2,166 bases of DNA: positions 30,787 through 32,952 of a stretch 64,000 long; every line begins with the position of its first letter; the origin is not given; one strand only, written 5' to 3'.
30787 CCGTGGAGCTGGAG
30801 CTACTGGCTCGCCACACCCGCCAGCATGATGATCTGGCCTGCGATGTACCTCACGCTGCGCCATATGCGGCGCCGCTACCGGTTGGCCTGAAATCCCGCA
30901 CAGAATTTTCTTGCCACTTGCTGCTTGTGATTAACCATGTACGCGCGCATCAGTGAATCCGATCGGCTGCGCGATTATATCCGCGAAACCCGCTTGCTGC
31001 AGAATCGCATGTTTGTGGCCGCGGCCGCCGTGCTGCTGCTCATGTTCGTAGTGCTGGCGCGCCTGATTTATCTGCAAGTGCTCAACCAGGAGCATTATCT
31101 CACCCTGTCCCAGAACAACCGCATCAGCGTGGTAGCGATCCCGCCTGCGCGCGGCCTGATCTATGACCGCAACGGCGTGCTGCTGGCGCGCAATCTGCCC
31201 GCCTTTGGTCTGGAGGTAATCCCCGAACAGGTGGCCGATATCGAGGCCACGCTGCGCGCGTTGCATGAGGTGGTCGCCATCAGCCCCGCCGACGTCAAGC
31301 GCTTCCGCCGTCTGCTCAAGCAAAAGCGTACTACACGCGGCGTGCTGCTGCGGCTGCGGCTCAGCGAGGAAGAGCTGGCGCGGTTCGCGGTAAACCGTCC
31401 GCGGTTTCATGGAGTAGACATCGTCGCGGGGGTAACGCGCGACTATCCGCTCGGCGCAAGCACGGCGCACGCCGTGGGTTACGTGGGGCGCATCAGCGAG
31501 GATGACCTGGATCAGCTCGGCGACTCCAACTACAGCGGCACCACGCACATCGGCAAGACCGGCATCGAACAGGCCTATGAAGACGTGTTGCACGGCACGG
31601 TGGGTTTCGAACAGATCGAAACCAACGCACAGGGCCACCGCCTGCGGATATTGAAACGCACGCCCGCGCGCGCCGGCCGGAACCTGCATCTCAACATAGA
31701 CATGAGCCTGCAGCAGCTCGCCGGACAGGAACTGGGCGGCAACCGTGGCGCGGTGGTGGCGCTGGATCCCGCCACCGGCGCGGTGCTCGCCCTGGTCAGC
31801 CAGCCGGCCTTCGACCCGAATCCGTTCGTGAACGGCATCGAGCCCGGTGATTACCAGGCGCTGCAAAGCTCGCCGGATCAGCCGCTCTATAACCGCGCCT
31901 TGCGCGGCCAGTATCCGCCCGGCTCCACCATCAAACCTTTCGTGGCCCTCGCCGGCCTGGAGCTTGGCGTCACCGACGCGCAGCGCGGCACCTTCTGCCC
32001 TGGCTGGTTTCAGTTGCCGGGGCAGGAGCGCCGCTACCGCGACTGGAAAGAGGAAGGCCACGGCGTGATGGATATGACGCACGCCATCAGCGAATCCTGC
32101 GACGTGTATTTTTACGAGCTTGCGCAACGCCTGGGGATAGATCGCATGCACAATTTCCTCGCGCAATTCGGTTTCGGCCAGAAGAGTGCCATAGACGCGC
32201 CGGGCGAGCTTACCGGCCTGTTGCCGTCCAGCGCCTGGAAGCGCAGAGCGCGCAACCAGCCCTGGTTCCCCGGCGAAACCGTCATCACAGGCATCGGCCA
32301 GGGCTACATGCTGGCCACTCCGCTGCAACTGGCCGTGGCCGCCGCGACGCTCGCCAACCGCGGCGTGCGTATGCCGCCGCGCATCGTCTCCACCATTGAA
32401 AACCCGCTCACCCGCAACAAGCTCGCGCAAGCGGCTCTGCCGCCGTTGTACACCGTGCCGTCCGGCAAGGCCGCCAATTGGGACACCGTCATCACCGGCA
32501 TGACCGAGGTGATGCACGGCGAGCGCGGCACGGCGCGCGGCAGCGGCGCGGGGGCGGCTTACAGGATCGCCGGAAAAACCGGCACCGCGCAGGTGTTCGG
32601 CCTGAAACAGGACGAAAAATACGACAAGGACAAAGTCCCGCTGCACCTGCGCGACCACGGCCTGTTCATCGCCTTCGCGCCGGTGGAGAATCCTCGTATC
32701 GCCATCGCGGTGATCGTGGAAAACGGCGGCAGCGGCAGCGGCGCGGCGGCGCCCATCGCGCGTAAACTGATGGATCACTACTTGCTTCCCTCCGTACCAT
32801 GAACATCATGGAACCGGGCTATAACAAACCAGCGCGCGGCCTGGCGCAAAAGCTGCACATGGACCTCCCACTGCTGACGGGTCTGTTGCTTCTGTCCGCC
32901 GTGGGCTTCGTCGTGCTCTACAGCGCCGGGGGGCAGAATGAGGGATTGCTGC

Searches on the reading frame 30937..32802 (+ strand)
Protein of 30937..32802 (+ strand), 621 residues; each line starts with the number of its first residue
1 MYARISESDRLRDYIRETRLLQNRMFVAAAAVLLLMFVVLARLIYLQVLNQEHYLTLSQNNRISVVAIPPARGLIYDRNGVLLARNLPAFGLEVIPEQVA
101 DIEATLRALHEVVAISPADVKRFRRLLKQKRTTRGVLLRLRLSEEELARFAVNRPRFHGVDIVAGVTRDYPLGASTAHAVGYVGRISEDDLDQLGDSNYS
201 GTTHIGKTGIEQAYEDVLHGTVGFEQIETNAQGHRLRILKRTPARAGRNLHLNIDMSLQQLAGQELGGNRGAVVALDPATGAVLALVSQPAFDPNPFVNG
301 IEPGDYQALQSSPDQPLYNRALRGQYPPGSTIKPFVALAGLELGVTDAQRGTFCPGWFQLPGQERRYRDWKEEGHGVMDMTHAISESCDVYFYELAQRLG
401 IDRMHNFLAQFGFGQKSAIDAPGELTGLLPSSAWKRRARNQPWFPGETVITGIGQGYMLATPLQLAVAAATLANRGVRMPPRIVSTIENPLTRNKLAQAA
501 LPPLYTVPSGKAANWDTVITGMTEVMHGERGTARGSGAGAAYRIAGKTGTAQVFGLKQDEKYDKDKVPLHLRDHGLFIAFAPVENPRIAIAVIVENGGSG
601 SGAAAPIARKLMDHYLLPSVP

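Call 67: search_protein_families(library=pfam, proteins=[window:30937-32802:+], max_evalue=0.001)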
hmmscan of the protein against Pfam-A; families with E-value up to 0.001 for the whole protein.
window:30937-32802:+ (621 aa): 2 families
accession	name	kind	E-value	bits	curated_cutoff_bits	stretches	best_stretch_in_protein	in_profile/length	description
PF00905.27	Transpeptidase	-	1.7e-74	251.2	22.1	1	271-613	1-299/299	Penicillin binding protein transpeptidase domain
PF03717.20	PBP_dimer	-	1.5e-42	146.5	24.4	1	68-237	2-177/180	Penicillin-binding Protein dimerisation domain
